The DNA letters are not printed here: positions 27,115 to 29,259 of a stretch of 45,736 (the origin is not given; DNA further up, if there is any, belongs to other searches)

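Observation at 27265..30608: Archaeal/eukaryotic-type phenylalanyl-tRNA synthetase (alpha ~509 aa with a winged-helix N-extension, beta ~607 aa) in a myxobacterial context, with an extra zinc-ribbon insert in the beta subunit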

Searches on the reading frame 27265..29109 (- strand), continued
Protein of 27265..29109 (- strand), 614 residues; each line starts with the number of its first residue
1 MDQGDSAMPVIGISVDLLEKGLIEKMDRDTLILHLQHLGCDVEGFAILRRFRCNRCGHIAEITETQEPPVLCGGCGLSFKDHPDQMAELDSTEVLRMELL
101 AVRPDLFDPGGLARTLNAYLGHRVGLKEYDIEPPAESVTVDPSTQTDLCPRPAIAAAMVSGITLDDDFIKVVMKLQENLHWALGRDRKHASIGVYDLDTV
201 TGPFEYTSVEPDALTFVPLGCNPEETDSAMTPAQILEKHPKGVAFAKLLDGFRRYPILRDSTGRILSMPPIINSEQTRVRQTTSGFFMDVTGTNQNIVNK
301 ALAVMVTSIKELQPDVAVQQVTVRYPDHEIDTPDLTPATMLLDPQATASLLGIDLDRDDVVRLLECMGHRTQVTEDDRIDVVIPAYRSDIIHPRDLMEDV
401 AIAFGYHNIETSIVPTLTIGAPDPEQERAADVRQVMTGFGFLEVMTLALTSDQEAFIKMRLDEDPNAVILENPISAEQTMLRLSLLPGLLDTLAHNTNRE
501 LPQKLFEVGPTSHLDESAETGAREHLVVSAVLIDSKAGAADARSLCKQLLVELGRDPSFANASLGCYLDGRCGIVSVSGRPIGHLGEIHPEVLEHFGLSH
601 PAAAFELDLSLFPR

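Call 8: find_homologous_proteins(query=window:27265-29109:-, max_evalue=1e-20)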
Query window:27265-29109:- (614 aa): 1887 proteins with E <= 1e-20 among 8000 candidates; the best 120 are listed.
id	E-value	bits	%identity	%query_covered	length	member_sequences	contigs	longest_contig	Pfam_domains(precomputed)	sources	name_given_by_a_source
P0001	0.0e+0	1370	100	99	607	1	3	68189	PF03484.22,PF17759.7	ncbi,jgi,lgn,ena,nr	ncbi:MAG: phenylalanine--tRNA ligase subunit beta [Deltaproteobacteria bacterium]|nr:phenylalanine--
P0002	0.0e+0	1204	86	99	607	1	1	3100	PF03484.22,PF17759.7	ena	-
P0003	3.9e-257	873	65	99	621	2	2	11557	PF03484.22,PF17759.7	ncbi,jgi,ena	-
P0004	4.9e-245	833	62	98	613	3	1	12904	PF03484.22,PF17759.7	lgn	-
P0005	6.4e-240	816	60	99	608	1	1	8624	PF03483.23,PF03484.22,PF17759.7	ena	-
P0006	7.9e-236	802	60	98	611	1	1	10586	PF03483.23,PF03484.22,PF17759.7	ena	-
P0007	5.3e-235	800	58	98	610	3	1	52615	PF03484.22,PF17759.7,PF18262.8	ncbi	-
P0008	1.4e-234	798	58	98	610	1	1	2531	PF03484.22,PF17759.7,PF18262.8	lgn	-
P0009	2.6e-232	791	60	97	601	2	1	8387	PF03484.22,PF17759.7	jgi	jgi:phenylalanyl-tRNA synthetase beta chain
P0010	2.1e-229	781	60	98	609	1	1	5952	PF03484.22,PF17759.7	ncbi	-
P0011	2.3e-216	738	57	98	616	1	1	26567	PF03484.22,PF17759.7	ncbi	-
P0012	2.1e-210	718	56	98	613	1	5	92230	PF01409.26,PF03484.22,PF17759.7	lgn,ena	-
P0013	4.1e-209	714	55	98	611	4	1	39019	PF03484.22,PF17759.7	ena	-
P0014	3.5e-208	711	55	99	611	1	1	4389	PF01409.26,PF03484.22,PF17759.7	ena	-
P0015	2.4e-207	708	55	98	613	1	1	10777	PF03483.23,PF03484.22,PF17759.7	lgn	-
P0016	7.5e-207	707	54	98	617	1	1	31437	PF03483.23,PF01409.26,PF03484.22,PF17759.7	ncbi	-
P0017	2.3e-206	705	56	98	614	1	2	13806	PF03484.22,PF17759.7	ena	-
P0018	7.3e-206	703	55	98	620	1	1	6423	PF03483.23,PF03484.22,PF17759.7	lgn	-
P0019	1.2e-205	703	56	98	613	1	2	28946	PF01409.26,PF03484.22,PF17759.7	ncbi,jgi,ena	-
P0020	1.2e-205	703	54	98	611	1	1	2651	PF03484.22,PF17759.7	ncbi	-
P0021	4.6e-205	701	54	98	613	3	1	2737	PF03483.23,PF03484.22,PF17759.7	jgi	jgi:phenylalanyl-tRNA synthetase beta chain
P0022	2.2e-204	699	54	98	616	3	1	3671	PF03483.23,PF03484.22,PF17759.7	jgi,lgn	jgi:phenylalanyl-tRNA synthetase beta chain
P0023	2.5e-204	698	54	97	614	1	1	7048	PF03483.23,PF03484.22,PF17759.7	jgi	jgi:phenylalanyl-tRNA synthetase beta chain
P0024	9.7e-204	696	54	98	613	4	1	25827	PF03483.23,PF03484.22,PF17759.7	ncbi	-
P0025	7.8e-203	693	54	98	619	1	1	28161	PF03483.23,PF03484.22,PF17759.7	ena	-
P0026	9.4e-203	693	54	98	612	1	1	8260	PF03483.23,PF03484.22,PF17759.7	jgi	jgi:phenylalanyl-tRNA synthetase beta chain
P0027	2.2e-202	692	55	98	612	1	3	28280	PF03484.22,PF17759.7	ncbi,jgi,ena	-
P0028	4.8e-202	691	55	98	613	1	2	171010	PF03483.23,PF03484.22,PF17759.7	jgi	jgi:phenylalanyl-tRNA synthetase beta chain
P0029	9.6e-202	690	53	98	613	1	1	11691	PF03483.23,PF03484.22,PF17759.7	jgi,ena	-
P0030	1.7e-201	689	53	99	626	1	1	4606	PF03484.22,PF17759.7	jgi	jgi:phenylalanyl-tRNA synthetase beta chain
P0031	2.5e-201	689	54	98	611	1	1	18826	PF03484.22,PF17759.7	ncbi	-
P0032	4.8e-201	688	54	98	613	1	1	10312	PF03483.23,PF03484.22,PF17759.7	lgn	-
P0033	5.3e-201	687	53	98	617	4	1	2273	PF03484.22,PF17759.7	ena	-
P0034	8.6e-201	687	53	98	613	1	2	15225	PF03484.22,PF17759.7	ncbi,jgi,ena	-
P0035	8.9e-201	687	54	98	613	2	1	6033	PF03483.23,PF03484.22,PF17759.7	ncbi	-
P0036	1.3e-200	686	54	98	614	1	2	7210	PF03484.22,PF17759.7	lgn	-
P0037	1.4e-200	686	53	98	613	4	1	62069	PF03483.23,PF03484.22,PF17759.7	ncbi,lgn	ncbi:MAG: phenylalanine--tRNA ligase subunit beta [bacterium]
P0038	1.7e-200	686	54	98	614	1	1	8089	PF03484.22,PF17759.7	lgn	-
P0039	2.2e-200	685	54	99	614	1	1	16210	PF01409.26,PF03484.22,PF17759.7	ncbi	ncbi:MAG: phenylalanine--tRNA ligase subunit beta [Pseudomonadota bacterium]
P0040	2.6e-200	685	52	98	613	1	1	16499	PF03483.23,PF03484.22,PF17759.7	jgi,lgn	jgi:phenylalanyl-tRNA synthetase beta chain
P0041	3.9e-200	685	54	98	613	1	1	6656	PF03483.23,PF03484.22,PF17759.7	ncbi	-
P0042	1.1e-199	683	54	98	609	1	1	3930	PF03483.23,PF01409.26,PF03484.22,PF17759.7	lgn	-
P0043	1.3e-199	683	53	98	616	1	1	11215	PF03484.22,PF17759.7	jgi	-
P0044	1.6e-199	683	54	98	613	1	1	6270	PF03484.22,PF17759.7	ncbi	-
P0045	2.5e-199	682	53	98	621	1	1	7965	PF03483.23,PF03484.22,PF17759.7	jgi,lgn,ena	-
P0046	3.8e-199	681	53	99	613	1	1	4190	PF03483.23,PF03484.22,PF17759.7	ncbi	-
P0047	7.8e-199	680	53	99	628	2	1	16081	PF03484.22,PF17759.7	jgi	-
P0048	1.2e-198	680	53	98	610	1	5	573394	PF03483.23,PF03484.22,PF17759.7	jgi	jgi:phenylalanyl-tRNA synthetase beta chain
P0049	1.4e-198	679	53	98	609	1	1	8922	PF03483.23,PF03484.22,PF17759.7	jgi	jgi:phenylalanyl-tRNA synthetase beta chain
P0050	1.5e-198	679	54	98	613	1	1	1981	PF03484.22,PF17759.7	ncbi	-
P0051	1.8e-198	679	53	98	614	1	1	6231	PF01409.26,PF03484.22,PF17759.7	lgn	-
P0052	2.2e-198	679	54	98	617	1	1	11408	PF01409.26,PF03484.22,PF17759.7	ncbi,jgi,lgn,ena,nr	ncbi:MAG: phenylalanine--tRNA ligase subunit beta [Polyangia bacterium]|jgi:phenylalanyl-tRNA synthe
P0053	3.1e-198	678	52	98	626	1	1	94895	PF03484.22,PF17759.7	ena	-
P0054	3.3e-198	678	53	99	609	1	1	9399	PF03484.22,PF17759.7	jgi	jgi:phenylalanyl-tRNA synthetase beta chain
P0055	5.6e-198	677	52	99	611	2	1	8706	PF03483.23,PF03484.22,PF17759.7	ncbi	-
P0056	7.8e-198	677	52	98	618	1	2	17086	PF03484.22,PF17759.7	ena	-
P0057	4.7e-197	674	53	98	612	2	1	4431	PF03484.22,PF17759.7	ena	-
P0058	5.0e-197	674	52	98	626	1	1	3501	PF03484.22,PF17759.7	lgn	-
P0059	1.1e-196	673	53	98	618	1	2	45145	PF03483.23,PF01409.26,PF03484.22,PF17759.7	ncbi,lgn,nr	ncbi:MAG: phenylalanine--tRNA ligase subunit beta [Proteobacteria bacterium]|nr:MAG: phenylalanine--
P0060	1.2e-196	673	53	98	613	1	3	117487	PF01409.26,PF03484.22,PF17759.7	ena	-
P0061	2.3e-196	672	53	98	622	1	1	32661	PF03483.23,PF01409.26,PF03484.22,PF17759.7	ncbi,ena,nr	ncbi:MAG: phenylalanine--tRNA ligase subunit beta [Deltaproteobacteria bacterium]|nr:phenylalanine--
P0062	3.2e-196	672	52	98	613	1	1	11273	PF01409.26,PF03484.22,PF17759.7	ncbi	-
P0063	1.5e-195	669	52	98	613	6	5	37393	PF01409.26,PF03484.22,PF17759.7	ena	-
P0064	4.0e-195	668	53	98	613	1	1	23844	PF01409.26,PF03484.22,PF17759.7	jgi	jgi:phenylalanyl-tRNA synthetase beta chain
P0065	6.5e-195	667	52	98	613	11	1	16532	PF03484.22,PF17759.7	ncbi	-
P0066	6.9e-195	667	52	99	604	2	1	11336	PF03483.23,PF03484.22,PF17759.7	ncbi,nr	ncbi:MAG: phenylalanine--tRNA ligase subunit beta [Candidatus Eremiobacteraeota bacterium]|nr:phenyl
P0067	8.0e-195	667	52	98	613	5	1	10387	PF01409.26,PF03484.22,PF17759.7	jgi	jgi:phenylalanyl-tRNA synthetase beta chain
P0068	2.2e-194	666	52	99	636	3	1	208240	PF03483.23,PF03484.22,PF17759.7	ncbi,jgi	jgi:phenylalanyl-tRNA synthetase beta chain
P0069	2.4e-194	665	52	98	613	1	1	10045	PF03484.22,PF17759.7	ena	-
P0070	3.8e-194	665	52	98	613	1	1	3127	PF03483.23,PF03484.22,PF17759.7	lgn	-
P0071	1.0e-193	663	53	97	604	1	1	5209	PF03484.22,PF17759.7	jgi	jgi:phenylalanyl-tRNA synthetase beta chain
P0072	2.4e-193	662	51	99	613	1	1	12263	PF03483.23,PF03484.22,PF17759.7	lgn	-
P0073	2.5e-193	662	51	98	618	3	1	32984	PF03483.23,PF03484.22,PF17759.7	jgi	jgi:phenylalanyl-tRNA synthetase beta chain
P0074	7.8e-193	660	51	98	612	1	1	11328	PF03484.22,PF17759.7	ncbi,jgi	-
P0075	9.2e-193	660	52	97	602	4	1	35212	PF03484.22,PF17759.7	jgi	-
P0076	1.1e-192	660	52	98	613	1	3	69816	PF03484.22,PF17759.7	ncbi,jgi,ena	-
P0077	2.8e-192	659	51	98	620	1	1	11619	PF03484.22,PF17759.7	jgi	jgi:phenylalanyl-tRNA synthetase beta chain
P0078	5.1e-192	658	52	98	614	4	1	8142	PF03484.22,PF17759.7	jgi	jgi:phenylalanyl-tRNA synthetase beta chain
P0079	5.4e-192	658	52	98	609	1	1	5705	PF03483.23,PF03484.22,PF17759.7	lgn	-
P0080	2.0e-191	656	51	98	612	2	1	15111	PF03484.22,PF17759.7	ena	-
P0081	5.1e-191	654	53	98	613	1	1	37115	PF03483.23,PF03484.22,PF17759.7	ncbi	-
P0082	8.3e-191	654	52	99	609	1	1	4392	PF03483.23,PF03484.22,PF17759.7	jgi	jgi:phenylalanyl-tRNA synthetase beta chain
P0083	1.2e-189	650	51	98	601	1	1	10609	PF03483.23,PF03484.22,PF17759.7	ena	-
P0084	2.1e-189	649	51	99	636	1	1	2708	PF03484.22,PF17759.7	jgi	-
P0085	3.2e-189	649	49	98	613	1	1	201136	PF03483.23,PF03484.22,PF17759.7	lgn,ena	-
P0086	7.8e-189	647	51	98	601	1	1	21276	PF03483.23,PF01409.26,PF03484.22,PF17759.7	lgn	-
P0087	3.0e-188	645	50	98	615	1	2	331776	PF03483.23,PF03484.22,PF17759.7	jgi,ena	jgi:phenylalanyl-tRNA synthetase beta chain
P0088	3.4e-188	645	49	98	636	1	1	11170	PF03483.23,PF03484.22,PF17759.7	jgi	jgi:phenylalanyl-tRNA synthetase beta chain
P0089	5.3e-188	644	51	98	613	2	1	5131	PF03483.23,PF03484.22,PF17759.7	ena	-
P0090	8.9e-188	644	50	98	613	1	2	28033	PF03483.23,PF01409.26,PF03484.22,PF17759.7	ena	-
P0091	5.9e-187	641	51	99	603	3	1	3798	PF03483.23,PF03484.22,PF17759.7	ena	-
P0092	6.3e-187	641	51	99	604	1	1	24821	PF03483.23,PF03484.22,PF17759.7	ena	-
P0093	8.0e-187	641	52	98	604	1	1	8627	PF03483.23,PF01409.26,PF03484.22,PF17759.7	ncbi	-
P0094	1.0e-186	640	50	98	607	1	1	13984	PF03483.23,PF03484.22,PF17759.7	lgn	-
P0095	2.0e-186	639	52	98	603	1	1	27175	PF03483.23,PF03484.22,PF17759.7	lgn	-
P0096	3.3e-186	639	50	99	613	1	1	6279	PF03483.23,PF01409.26,PF03484.22,PF17759.7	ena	-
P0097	4.4e-186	638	51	98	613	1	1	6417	PF03483.23,PF01409.26,PF03484.22,PF17759.7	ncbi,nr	ncbi:MAG: phenylalanine--tRNA ligase subunit beta [Phycisphaerae bacterium]|nr:phenylalanine--tRNA l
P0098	5.0e-186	638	52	98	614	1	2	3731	PF03484.22,PF17759.7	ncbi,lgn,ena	-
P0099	5.9e-186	638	51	98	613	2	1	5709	PF03483.23,PF01409.26,PF03484.22,PF17759.7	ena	-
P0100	9.6e-186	637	51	98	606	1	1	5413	PF03483.23,PF03484.22,PF17759.7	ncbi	ncbi:MAG: phenylalanine--tRNA ligase subunit beta [Candidatus Eremiobacterota bacterium]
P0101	2.9e-185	635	50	99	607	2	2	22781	PF03483.23,PF03484.22,PF17759.7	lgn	-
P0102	7.7e-185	634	52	93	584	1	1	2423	PF03483.23,PF03484.22,PF17759.7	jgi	jgi:phenylalanyl-tRNA synthetase beta chain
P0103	1.0e-184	634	50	98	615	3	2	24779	PF03483.23,PF01409.26,PF03484.22,PF17759.7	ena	-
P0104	1.4e-184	633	50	98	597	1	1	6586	PF03483.23,PF03484.22,PF17759.7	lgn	-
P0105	4.4e-184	632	50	98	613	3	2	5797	PF03483.23,PF03484.22,PF17759.7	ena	-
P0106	6.3e-184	631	51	98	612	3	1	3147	PF03483.23,PF03484.22,PF17759.7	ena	-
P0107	1.4e-183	630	51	97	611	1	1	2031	PF03483.23,PF03484.22,PF17759.7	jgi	jgi:phenylalanyl-tRNA synthetase beta chain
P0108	1.4e-183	630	50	98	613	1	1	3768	PF03483.23,PF01409.26,PF03484.22,PF17759.7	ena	-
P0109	1.6e-183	630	52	96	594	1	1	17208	PF03483.23,PF03484.22,PF17759.7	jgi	-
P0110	2.8e-183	629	50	98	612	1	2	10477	PF03483.23,PF03484.22,PF17759.7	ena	-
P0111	9.9e-183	627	49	98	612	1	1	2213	PF03483.23,PF01409.26,PF03484.22,PF17759.7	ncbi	-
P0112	2.9e-182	626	49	98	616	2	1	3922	PF03483.23,PF01409.26,PF03484.22,PF17759.7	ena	-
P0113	6.1e-182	624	50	99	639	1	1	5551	PF03483.23,PF01409.26,PF03484.22,PF17759.7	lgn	-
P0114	8.5e-182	624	50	98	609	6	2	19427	PF03483.23,PF01409.26,PF03484.22,PF17759.7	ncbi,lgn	-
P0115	1.0e-181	624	49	98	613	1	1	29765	PF03483.23,PF01409.26,PF03484.22,PF17759.7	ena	-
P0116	3.5e-181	622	50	97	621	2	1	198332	PF03483.23,PF03484.22,PF17759.7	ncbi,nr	ncbi:MAG: phenylalanine--tRNA ligase subunit beta [Proteobacteria bacterium]|nr:phenylalanine--tRNA 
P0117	3.8e-181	622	50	98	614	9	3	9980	PF01409.26,PF03484.22,PF17759.7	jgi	-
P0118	7.0e-181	621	50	98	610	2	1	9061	PF01409.26,PF03484.22,PF17759.7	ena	-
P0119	8.1e-181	621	50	98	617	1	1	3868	PF01409.26,PF03484.22,PF17759.7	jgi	jgi:phenylalanyl-tRNA synthetase beta chain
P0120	8.9e-181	621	50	98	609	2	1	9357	PF03483.23,PF03484.22,PF17759.7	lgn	-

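Call 14: find_related_loci(query=window:27268-29088:-, collection=genome_contigs, flank=6000)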
Query window:27268-29088:- (607 aa) in genome_contigs; peptide patterns used: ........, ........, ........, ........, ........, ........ (x = any residue, [..] = any of these).
597 stretches matched a pattern; 1 encode a relative of the query (tblastn E <= 1e-3); 1 distinct loci.
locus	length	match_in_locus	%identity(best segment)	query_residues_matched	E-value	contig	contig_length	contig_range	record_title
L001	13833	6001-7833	50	1-603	0e+0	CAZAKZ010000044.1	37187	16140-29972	MAG TPA_asm: uncultured Planctomycetota bacterium isolate binchicken_co97_335 genome assembly, contig: NODE_4436_length_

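Call 15: find_encoding_contigs(protein=P0001, flank=10000, max_places=4)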
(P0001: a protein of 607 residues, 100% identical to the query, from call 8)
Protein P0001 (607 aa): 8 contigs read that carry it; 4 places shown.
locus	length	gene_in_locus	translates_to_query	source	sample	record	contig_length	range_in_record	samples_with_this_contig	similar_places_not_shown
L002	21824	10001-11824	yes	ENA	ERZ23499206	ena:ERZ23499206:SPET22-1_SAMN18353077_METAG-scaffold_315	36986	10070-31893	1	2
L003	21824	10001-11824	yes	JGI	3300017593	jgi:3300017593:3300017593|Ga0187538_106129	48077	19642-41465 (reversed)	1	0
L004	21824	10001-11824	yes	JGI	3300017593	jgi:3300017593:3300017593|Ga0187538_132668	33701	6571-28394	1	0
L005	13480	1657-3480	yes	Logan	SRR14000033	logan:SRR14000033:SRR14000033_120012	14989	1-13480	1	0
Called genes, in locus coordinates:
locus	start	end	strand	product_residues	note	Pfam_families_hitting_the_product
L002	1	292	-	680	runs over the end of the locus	PF01627:Hpt, PF02895:H-kinase_dim, PF02518:HATPase_c, PF01584:CheW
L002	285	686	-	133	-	PF00072:Response_reg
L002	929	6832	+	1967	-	PF13448:DUF4114, PF11617:Cu-binding_MopE (faint)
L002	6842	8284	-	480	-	PF00072:Response_reg, PF00990:GGDEF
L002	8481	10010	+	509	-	PF01978:TrmB (faint), PF25213:HVO_A0261_N (faint), PF01409:tRNA-synt_2d, PF17759:tRNA_synthFbeta (faint), PF00152:tRNA-synt_2 (faint)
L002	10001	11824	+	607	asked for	PF03484:B5, PF17759:tRNA_synthFbeta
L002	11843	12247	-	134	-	PF00011:HSP20, PF27746:Small_heat_shock_put (faint)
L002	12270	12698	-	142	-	PF00011:HSP20, PF17886:ArsA_HSP20 (weak)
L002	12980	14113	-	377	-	PF00226:DnaJ, PF01556:DnaJ_C, PF00684:DnaJ_CXXCXGXG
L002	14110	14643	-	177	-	PF01025:GrpE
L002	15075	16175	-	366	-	PF04285:DUF444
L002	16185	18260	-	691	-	PF08298:AAA_PrkA, PF06798:PrkA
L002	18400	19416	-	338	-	PF13103:TonB_2 (weak), PF03544:TonB_C (weak)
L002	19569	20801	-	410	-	-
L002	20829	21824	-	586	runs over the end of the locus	PF07645:EGF_CA, PF12662:cEGF (weak), PF12947:EGF_3, PF01364:Peptidase_C25 (faint)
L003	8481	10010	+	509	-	PF01978:TrmB (faint), PF25213:HVO_A0261_N (faint), PF01409:tRNA-synt_2d, PF17759:tRNA_synthFbeta (faint), PF00152:tRNA-synt_2 (faint)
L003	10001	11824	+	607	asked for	PF03484:B5, PF17759:tRNA_synthFbeta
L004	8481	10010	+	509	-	PF01978:TrmB (faint), PF25213:HVO_A0261_N (faint), PF01409:tRNA-synt_2d, PF17759:tRNA_synthFbeta (faint), PF00152:tRNA-synt_2 (faint)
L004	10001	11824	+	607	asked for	PF03484:B5, PF17759:tRNA_synthFbeta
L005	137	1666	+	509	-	PF01978:TrmB (faint), PF25213:HVO_A0261_N (faint), PF01409:tRNA-synt_2d, PF17759:tRNA_synthFbeta (faint), PF00152:tRNA-synt_2 (faint)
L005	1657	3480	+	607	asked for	PF03484:B5, PF17759:tRNA_synthFbeta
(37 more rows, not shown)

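Call 23: search_protein_representatives(protein=window:27268-29088:-)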
Query: 607 residues. Proteins with E-value up to 0.001 (for the whole library): 11747; up to 1e-10: 4740; up to 1e-30: 1032. The best 150 are listed.
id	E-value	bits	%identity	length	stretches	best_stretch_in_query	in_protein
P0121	4.5e-169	580.3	47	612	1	1-602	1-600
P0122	5.1e-165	566.9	47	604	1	1-603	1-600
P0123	4.6e-163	560.4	48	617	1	1-604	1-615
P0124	5.2e-162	557.0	45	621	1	1-605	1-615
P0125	2.4e-161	554.7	47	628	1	27-603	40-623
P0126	1.3e-152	525.9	44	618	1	1-604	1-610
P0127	4.4e-152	524.2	48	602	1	1-605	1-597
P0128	2.8e-151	521.5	45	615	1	1-602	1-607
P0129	1.3e-149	516.0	42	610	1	1-603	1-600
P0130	5.9e-149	513.8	44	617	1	1-603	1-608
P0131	7.2e-149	513.6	42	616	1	1-603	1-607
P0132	7.9e-149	513.4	44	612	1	1-603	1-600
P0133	7.9e-148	510.1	43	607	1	1-604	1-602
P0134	3.2e-147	508.1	47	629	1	1-602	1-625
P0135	7.1e-147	507.0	43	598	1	1-602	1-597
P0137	3.3e-142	491.6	45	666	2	177-602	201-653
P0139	4.2e-136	471.4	40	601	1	1-601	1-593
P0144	5.3e-126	438.1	41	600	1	1-602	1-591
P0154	2.2e-110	386.4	39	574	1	1-601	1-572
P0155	2.5e-107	376.4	43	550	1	86-606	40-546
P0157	1.4e-103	364.0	44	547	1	86-602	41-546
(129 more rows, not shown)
